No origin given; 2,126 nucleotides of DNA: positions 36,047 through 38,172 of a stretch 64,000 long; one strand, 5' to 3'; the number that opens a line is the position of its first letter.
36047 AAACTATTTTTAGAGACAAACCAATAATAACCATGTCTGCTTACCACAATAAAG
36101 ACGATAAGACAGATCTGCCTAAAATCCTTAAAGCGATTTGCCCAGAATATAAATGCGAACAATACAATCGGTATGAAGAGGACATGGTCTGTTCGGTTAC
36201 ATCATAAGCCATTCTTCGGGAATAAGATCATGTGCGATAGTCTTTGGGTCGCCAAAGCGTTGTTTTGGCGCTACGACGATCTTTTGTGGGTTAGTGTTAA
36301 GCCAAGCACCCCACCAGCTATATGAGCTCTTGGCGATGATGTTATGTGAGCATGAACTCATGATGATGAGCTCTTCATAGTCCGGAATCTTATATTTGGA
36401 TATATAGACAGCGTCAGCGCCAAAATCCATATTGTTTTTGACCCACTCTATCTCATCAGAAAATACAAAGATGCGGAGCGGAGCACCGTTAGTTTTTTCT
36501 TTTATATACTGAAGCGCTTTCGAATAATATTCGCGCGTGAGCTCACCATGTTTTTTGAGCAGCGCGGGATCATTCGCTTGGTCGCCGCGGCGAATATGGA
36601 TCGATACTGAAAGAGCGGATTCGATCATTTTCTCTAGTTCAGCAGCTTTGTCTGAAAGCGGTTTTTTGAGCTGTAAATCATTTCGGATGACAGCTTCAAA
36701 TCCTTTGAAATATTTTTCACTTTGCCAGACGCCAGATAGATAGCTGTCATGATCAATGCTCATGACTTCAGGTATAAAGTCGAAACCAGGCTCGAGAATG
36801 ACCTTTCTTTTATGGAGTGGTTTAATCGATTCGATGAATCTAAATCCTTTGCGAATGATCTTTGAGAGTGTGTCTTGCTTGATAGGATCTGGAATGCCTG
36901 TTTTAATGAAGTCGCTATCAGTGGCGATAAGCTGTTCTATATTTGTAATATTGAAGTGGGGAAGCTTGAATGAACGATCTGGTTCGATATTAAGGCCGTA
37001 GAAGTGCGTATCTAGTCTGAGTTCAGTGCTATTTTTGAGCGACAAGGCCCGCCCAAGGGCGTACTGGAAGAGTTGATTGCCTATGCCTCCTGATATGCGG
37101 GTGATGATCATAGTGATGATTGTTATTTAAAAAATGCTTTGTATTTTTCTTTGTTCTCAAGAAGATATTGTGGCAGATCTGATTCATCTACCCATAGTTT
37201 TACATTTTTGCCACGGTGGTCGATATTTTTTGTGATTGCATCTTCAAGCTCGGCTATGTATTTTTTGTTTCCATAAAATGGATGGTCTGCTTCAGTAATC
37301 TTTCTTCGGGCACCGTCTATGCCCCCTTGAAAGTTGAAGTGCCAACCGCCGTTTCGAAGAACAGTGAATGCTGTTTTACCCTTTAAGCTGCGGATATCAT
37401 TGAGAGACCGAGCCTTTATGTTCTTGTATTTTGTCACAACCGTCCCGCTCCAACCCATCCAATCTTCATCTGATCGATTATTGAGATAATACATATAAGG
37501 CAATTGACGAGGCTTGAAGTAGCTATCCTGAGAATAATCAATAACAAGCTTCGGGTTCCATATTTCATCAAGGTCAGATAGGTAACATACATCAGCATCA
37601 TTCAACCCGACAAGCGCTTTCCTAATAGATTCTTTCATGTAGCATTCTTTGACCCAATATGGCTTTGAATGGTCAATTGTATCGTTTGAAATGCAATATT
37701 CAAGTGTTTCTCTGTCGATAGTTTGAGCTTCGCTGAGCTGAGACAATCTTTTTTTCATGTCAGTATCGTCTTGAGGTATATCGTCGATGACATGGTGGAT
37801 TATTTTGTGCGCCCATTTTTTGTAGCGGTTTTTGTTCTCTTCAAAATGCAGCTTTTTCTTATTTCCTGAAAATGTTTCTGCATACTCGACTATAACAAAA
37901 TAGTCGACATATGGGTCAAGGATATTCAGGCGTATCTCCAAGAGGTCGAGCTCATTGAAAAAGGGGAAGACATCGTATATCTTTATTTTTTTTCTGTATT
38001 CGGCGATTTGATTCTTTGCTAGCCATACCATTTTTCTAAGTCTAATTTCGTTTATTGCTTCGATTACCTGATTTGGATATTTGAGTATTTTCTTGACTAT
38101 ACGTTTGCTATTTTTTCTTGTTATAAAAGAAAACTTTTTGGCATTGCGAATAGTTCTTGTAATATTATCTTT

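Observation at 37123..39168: Single polypeptide fusing GT11 (fucosyltransferase-like) and GT17 (bisecting-GlcNAc-transferase-like) domains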

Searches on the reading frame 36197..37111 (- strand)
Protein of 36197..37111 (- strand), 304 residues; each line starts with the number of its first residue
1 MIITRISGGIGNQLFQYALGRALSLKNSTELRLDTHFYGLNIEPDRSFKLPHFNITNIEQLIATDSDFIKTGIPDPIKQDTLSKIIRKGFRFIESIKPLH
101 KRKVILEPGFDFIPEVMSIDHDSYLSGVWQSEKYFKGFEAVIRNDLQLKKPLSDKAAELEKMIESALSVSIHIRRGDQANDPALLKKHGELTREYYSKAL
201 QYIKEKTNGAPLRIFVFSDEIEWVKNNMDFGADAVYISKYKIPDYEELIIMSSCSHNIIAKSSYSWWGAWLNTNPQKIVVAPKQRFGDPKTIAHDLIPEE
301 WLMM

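Call 3: search_protein_families(library=pfam, proteins=[window:36197-37111:-], max_evalue=1)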
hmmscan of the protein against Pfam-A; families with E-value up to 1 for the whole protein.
window:36197-37111:- (304 aa): 1 family
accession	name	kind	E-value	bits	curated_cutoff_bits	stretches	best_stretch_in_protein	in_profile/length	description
PF01531.22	Glyco_transf_11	-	4.2e-25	89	23.9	1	121-301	122-294/298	Glycosyl transferase family 11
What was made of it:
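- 36197..37111 (-): Downstream stand-alone canonical GT11 gene (304 aa, HIRRGD present). Pfam 89 bits (call 3).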

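Call 16: search_protein_families(library=ncbifam, proteins=[window:36197-37111:-], max_evalue=0.1)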
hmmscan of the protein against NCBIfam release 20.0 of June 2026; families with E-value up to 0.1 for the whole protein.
window:36197-37111:- (304 aa): 0 families

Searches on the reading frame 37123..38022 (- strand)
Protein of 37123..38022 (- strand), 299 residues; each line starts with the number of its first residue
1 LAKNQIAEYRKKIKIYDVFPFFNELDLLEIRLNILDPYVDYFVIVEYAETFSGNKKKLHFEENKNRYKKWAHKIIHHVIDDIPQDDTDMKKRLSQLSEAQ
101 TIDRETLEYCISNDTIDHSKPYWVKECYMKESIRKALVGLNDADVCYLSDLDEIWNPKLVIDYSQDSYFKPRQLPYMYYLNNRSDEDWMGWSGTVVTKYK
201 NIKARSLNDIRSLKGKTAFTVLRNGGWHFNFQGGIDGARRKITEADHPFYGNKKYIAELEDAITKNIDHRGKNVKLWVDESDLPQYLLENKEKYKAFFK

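Call 47: search_protein_representatives(protein=window:37123-38022:-)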
Query: 299 residues. Proteins with E-value up to 0.001 (for the whole library): 6883; up to 1e-10: 3800; up to 1e-30: 186. The best 150 are listed.
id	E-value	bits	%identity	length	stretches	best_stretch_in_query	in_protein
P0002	1.7e-140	484.1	69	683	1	4-299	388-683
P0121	2.0e-110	385.3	58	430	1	2-298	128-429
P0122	5.9e-107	373.9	59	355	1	2-298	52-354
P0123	4.2e-103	361.3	54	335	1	3-299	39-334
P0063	9.0e-93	327.4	52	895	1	3-299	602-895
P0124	5.8e-88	311.6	50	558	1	6-299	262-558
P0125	1.9e-86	306.6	49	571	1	5-299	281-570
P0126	8.5e-86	304.4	49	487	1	3-299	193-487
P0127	2.1e-83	296.6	52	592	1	10-299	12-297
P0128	9.5e-80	284.6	58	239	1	3-232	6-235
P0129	2.3e-79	283.3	51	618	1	12-299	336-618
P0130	6.7e-74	265.4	51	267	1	15-297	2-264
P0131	1.1e-67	245.0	45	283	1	15-298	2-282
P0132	3.2e-65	236.9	36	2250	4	11-85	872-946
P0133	3.5e-65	236.8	47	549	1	4-298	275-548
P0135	2.5e-61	224.1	37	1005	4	12-86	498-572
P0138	1.9e-59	217.9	39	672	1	14-298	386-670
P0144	2.2e-56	207.9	38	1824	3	3-296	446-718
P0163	1.9e-48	181.8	40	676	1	14-298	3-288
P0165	6.5e-48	180.1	38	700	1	14-298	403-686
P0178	3.5e-43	164.5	33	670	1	11-298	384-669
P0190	1.1e-40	156.4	32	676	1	5-295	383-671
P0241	1.8e-34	135.9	35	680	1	3-295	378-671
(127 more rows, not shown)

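Call 48: search_protein_families(library=pfam, proteins=[P0127, P0163, P0138, P0178, P0190, P0165, P0241, P0132, P0144, P0135], max_evalue=0.001)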
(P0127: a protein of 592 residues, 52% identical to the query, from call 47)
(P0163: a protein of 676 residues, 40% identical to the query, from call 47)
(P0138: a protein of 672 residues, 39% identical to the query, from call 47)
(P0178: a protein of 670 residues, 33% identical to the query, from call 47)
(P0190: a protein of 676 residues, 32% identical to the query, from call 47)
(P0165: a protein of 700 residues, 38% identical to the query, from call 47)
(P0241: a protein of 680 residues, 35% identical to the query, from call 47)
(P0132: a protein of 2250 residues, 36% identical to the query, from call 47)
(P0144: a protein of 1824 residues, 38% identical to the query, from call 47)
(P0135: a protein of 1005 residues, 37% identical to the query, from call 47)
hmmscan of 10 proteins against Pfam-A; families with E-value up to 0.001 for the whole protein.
P0127 (592 aa): 2 families
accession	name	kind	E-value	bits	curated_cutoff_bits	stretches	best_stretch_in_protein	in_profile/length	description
PF01531.22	Glyco_transf_11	-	1.3e-34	120.2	23.9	1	416-589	123-294/298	Glycosyl transferase family 11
PF04724.18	Glyco_transf_17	-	1.4e-20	74.1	26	1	11-93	69-151/348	Glycosyltransferase family 17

P0163 (676 aa): 2 families
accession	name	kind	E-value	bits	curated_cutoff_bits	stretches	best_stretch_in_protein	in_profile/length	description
PF04724.18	Glyco_transf_17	-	2.2e-29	103.1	26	2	129-259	169-298/348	Glycosyltransferase family 17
PF11913.13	DUF3431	-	4.7e-09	36.7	25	1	339-548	2-204/219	Protein of unknown function (DUF3431)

P0138 (672 aa): 1 family
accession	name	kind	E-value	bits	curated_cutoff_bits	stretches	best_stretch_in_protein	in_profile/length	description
PF04724.18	Glyco_transf_17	-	3.3e-22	79.5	26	1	386-457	74-145/348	Glycosyltransferase family 17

P0178 (670 aa): 1 family
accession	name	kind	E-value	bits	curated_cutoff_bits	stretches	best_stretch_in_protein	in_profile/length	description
PF04724.18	Glyco_transf_17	-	3.8e-20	72.7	26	1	385-457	72-144/348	Glycosyltransferase family 17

P0190 (676 aa): 2 families
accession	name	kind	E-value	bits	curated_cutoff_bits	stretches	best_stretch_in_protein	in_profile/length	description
PF04724.18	Glyco_transf_17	-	6e-20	72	26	1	378-463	61-145/348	Glycosyltransferase family 17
PF01531.22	Glyco_transf_11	-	2.3e-07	30.8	23.9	1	108-250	127-278/298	Glycosyl transferase family 11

P0165 (700 aa): 1 family
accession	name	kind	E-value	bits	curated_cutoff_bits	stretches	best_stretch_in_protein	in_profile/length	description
PF04724.18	Glyco_transf_17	-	8.1e-16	58.5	26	1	403-494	74-161/348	Glycosyltransferase family 17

P0241 (680 aa): 1 family
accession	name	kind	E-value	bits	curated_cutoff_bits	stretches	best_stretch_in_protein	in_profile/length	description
PF04724.18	Glyco_transf_17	-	1.3e-12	48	26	1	362-461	47-146/348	Glycosyltransferase family 17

P0132 (2250 aa): 13 families
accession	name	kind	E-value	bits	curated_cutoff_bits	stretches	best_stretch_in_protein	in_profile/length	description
PF00535.33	Glycos_transf_2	-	3.5e-65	219.5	23.3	4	7-112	1-108/168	Glycosyl transferase family 2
PF04724.18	Glyco_transf_17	-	1e-58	199.5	26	2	1615-1839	70-299/348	Glycosyltransferase family 17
PF13641.12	Glyco_tranf_2_3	-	4.3e-38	132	27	3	1914-2117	15-214/230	Glycosyltransferase like family 2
PF05050.19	Methyltransf_21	-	4.1e-15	56.7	22.7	2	1415-1568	1-172/173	Methyltransferase FkbM domain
PF10111.15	Glyco_tranf_2_2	-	1.6e-11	44.7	27.3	1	7-99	1-97/276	Glycosyltransferase like family 2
PF08241.18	Methyltransf_11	-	7.6e-10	39.7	21.2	1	268-318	47-95/95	Methyltransferase domain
PF13649.12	Methyltransf_25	-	2.9e-07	31.5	27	1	269-314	52-97/97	Methyltransferase domain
PF13632.12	Glyco_trans_2_3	-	3e-07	30.9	27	0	1992-2024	5-37/198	Glycosyl transferase family group 2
PF13489.12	Methyltransf_23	-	4.3e-07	30.2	27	0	267-377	67-162/164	Methyltransferase domain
PF13712.12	Glyco_tranf_2_5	-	6.4e-07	29.7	27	0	57-122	27-90/210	Glycosyltransferase like family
PF13704.12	Glyco_tranf_2_4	-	3.3e-06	28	27.5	0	37-96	21-84/98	Glycosyl transferase family 2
PF13506.12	Glyco_transf_21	-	5.7e-06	26.3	21.7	0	1974-2021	19-66/174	Glycosyl transferase family 21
PF01728.25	FtsJ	-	0.0007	20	24.1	0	1409-1450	21-65/181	FtsJ-like methyltransferase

P0144 (1824 aa): 8 families
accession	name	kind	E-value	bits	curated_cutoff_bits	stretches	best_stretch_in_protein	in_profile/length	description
PF00535.33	Glycos_transf_2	-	2.1e-74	249.5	23.3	4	4-114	1-111/168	Glycosyl transferase family 2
PF04724.18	Glyco_transf_17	-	8.8e-64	216.2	26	2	444-691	61-299/348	Glycosyltransferase family 17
PF13641.12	Glyco_tranf_2_3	-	9.5e-34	117.8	27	2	3-117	3-122/230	Glycosyltransferase like family 2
PF10111.15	Glyco_tranf_2_2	-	9.6e-17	61.8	27.3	1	1246-1348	2-104/276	Glycosyltransferase like family 2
PF13712.12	Glyco_tranf_2_5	-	5.6e-11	43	27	1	62-115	35-89/210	Glycosyltransferase like family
PF13632.12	Glyco_trans_2_3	-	2.8e-09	37.5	27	0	1580-1698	5-121/198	Glycosyl transferase family group 2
PF13704.12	Glyco_tranf_2_4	-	5.2e-09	36.9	27.5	0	241-277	10-47/98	Glycosyl transferase family 2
PF05050.19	Methyltransf_21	-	6.3e-07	30.1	22.7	1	772-916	1-171/173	Methyltransferase FkbM domain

P0135 (1005 aa): 5 families
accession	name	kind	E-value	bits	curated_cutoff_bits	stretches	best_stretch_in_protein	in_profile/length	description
PF04724.18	Glyco_transf_17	-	1.8e-61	208.6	26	2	489-726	63-297/348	Glycosyltransferase family 17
PF00535.33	Glycos_transf_2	-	6.7e-21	75.4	23.3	1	775-901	2-127/168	Glycosyl transferase family 2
PF05050.19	Methyltransf_21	-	2.1e-11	44.7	22.7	1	300-452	1-171/173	Methyltransferase FkbM domain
PF10111.15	Glyco_tranf_2_2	-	1.5e-09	38.2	27.3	1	795-877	21-104/276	Glycosyltransferase like family 2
PF13641.12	Glyco_tranf_2_3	-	3.2e-05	24.5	27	0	773-877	3-109/230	Glycosyltransferase like family 2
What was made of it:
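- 37126..38016 (-): C module, residues 385-681: GT17-family GT-A fold. Full-length alignment to proteins whose GT17 hit covers profile positions 61-299 at more than 200 bits (calls 47, 48).
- On GT17 (PF04724): The rest is supported by end-to-end alignment to proteins with 200+ bit GT17 hits over positions 61-299 (calls 47, 48).
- P0144's Pfam GT17 hit spans profile positions 61-299 of 348 at 216 bits (calls 47, 48). Related GT17 modules occur in giant multi-GT plus FkbM proteins of 1000-2250 aa, typical of such polymerases (call 48).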

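Call 70: search_protein_families(library=pfam, proteins=[window:37123-38022:-], max_evalue=10)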
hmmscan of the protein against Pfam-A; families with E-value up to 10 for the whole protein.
window:37123-38022:- (299 aa): 1 family
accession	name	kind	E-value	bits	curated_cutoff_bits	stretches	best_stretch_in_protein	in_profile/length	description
PF04724.18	Glyco_transf_17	-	7.7e-21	75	26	2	9-86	69-146/348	Glycosyltransferase family 17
